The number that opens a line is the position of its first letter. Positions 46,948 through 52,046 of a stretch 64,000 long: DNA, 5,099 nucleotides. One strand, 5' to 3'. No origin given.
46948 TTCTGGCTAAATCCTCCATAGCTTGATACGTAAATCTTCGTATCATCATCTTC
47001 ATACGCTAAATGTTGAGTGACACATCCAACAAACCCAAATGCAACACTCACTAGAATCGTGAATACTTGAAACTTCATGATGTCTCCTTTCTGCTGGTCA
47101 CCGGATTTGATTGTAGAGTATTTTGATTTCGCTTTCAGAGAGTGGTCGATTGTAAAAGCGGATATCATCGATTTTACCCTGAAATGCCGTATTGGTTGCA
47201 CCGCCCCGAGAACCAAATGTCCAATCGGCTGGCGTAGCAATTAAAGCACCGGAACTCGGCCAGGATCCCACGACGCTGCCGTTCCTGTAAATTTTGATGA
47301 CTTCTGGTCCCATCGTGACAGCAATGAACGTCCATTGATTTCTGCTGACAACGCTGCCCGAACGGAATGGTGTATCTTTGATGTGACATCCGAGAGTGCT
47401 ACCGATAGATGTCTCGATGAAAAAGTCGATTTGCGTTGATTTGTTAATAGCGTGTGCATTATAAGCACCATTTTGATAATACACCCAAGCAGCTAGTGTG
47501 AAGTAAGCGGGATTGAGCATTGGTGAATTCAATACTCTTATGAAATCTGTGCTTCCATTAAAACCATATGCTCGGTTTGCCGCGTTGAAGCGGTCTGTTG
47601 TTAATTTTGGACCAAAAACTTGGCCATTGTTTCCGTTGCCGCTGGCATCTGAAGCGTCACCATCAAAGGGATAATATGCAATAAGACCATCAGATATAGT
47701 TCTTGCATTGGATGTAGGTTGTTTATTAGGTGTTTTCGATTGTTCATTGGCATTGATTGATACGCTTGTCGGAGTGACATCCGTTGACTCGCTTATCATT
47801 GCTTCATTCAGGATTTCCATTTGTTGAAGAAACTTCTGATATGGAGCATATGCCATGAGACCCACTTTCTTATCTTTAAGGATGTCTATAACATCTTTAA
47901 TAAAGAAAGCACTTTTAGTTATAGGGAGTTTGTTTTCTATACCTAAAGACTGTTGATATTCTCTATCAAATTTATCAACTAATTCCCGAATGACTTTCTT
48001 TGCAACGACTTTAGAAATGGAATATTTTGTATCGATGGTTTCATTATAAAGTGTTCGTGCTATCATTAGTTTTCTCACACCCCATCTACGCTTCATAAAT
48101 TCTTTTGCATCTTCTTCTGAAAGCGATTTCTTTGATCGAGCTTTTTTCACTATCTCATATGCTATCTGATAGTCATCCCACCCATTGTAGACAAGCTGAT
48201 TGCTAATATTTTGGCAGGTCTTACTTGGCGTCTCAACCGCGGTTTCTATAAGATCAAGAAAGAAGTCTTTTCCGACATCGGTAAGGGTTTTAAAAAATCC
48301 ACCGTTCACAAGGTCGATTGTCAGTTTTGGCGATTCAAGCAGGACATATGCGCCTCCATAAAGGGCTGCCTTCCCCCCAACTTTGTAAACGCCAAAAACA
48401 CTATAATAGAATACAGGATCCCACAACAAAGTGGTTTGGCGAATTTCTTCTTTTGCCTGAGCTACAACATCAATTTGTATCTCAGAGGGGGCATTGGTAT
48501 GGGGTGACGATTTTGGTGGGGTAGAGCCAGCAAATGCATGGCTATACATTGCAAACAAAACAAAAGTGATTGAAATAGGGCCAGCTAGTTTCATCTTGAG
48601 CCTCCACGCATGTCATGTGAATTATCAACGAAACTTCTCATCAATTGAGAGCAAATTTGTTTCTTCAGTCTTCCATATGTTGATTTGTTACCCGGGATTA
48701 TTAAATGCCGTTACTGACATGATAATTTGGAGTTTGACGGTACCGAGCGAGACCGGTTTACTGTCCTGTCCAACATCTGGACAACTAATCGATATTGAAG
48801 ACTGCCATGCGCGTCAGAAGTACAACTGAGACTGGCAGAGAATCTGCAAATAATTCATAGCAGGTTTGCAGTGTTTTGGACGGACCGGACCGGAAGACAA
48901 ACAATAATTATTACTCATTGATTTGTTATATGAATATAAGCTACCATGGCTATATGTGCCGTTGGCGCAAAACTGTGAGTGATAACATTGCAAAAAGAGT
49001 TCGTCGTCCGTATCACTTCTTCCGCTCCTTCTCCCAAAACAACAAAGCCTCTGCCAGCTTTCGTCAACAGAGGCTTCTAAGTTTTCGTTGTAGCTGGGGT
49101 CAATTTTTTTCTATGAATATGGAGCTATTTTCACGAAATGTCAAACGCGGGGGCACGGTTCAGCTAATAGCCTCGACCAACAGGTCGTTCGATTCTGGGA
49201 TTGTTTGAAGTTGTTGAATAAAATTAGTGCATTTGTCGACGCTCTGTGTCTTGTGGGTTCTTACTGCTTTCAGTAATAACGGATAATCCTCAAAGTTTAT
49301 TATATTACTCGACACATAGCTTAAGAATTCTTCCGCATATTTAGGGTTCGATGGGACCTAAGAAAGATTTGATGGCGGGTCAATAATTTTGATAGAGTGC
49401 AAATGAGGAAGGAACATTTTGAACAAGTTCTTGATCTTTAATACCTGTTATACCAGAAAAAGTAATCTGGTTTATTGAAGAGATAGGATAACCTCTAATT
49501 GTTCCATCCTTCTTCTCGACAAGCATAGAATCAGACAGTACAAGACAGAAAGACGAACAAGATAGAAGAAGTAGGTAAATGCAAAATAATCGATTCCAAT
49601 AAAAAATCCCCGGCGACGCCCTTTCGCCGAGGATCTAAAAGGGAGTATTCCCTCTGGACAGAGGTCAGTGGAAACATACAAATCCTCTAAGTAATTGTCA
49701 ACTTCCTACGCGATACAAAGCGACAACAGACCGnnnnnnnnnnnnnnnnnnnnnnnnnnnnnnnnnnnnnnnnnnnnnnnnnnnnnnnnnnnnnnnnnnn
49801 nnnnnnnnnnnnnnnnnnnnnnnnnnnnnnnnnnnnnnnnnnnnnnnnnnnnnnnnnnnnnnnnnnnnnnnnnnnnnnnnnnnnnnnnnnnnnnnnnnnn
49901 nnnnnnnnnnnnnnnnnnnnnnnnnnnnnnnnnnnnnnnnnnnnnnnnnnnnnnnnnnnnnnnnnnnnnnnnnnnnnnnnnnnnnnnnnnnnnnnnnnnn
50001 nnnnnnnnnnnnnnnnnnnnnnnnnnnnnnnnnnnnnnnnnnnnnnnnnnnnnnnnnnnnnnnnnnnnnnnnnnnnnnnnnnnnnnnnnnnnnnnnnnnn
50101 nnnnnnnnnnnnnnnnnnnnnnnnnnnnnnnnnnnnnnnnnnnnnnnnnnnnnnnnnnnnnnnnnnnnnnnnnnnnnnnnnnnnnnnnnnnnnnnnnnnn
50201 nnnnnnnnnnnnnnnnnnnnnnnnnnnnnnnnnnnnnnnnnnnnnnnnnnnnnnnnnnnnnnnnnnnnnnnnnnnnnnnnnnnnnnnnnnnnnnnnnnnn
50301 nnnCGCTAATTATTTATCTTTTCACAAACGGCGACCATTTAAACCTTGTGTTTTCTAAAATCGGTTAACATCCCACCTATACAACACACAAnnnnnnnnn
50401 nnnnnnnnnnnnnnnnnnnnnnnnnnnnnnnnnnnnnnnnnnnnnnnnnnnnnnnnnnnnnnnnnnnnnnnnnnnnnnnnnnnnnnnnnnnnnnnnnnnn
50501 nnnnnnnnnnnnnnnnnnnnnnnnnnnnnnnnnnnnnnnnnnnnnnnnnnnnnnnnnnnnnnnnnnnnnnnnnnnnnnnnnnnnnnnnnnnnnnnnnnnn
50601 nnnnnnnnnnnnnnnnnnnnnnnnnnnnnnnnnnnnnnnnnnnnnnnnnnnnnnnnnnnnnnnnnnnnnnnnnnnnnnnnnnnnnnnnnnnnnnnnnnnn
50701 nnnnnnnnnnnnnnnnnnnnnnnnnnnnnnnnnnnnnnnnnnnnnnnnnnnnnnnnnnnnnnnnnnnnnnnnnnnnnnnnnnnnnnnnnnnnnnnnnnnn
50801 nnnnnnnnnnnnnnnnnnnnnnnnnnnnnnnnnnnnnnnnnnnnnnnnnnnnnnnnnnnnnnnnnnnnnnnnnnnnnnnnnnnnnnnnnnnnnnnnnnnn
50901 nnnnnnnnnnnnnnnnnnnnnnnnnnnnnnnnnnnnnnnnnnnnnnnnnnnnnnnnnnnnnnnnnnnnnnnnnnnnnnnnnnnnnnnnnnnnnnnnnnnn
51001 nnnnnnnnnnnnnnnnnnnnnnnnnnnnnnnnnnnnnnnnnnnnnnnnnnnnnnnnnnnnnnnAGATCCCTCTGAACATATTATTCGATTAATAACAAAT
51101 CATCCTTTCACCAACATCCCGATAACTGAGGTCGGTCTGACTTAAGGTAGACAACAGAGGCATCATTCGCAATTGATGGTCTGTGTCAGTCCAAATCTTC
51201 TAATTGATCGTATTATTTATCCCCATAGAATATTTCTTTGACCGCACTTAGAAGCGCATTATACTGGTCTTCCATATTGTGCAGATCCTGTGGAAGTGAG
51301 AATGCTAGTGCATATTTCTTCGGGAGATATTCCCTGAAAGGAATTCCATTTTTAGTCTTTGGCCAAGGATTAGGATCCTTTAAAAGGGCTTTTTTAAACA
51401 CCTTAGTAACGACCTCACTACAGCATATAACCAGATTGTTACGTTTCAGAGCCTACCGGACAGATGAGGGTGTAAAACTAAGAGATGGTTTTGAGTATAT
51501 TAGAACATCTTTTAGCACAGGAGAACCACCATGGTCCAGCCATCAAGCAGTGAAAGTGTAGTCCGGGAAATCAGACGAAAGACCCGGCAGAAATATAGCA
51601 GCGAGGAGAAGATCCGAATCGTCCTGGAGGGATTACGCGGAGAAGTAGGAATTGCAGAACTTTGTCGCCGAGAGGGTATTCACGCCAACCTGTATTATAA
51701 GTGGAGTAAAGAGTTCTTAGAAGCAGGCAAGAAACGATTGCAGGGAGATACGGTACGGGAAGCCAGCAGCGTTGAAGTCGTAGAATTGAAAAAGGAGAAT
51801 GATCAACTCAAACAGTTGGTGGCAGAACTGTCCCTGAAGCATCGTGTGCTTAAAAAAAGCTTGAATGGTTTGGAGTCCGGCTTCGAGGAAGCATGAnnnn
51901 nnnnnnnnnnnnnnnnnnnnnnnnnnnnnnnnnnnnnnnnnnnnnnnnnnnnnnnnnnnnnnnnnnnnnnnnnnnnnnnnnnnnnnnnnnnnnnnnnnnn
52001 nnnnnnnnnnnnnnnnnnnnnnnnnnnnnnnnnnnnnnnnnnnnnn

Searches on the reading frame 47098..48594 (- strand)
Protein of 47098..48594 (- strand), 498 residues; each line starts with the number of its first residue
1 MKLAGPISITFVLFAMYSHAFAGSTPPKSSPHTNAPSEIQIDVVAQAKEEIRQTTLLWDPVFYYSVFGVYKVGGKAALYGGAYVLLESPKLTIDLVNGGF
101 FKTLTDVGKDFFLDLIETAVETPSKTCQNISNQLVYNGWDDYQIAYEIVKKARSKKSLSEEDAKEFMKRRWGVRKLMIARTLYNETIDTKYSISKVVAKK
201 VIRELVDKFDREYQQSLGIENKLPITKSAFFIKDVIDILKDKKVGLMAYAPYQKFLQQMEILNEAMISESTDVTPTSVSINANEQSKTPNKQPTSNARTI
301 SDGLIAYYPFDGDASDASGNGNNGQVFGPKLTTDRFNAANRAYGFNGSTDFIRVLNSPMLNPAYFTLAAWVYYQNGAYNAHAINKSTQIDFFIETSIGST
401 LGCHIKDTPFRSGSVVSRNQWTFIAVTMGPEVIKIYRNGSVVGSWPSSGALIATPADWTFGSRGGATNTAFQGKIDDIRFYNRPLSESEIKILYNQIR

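Call 15: search_protein_families(library=pfam, proteins=[window:47098-48594:-], max_evalue=0.01)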
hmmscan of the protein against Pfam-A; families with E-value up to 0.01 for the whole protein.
window:47098-48594:- (498 aa): 2 families
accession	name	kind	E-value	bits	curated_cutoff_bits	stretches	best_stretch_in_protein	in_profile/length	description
PF13385.13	Laminin_G_3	-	1.9e-21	77.3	27.6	1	347-491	2-151/151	Concanavalin A-like lectin/glucanases superfamily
PF02973.23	Sialidase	-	0.0081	16.1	26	0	463-491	154-182/189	Sialidase, N-terminal domain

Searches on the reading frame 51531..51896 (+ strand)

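Call 16: search_protein_families(library=pfam, proteins=[window:51531-51896:+], max_evalue=0.01)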
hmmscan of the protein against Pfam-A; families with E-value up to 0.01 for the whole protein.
window:51531-51896:+ (121 aa): 2 families
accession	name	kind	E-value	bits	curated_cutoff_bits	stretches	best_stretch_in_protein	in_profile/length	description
PF01527.26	HTH_Tnp_1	-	1.3e-14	54.5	24.1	1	17-98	2-75/75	Transposase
PF19776.5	DUF6262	-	0.0093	16.6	29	0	25-112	21-108/110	Family of unknown function (DUF6262)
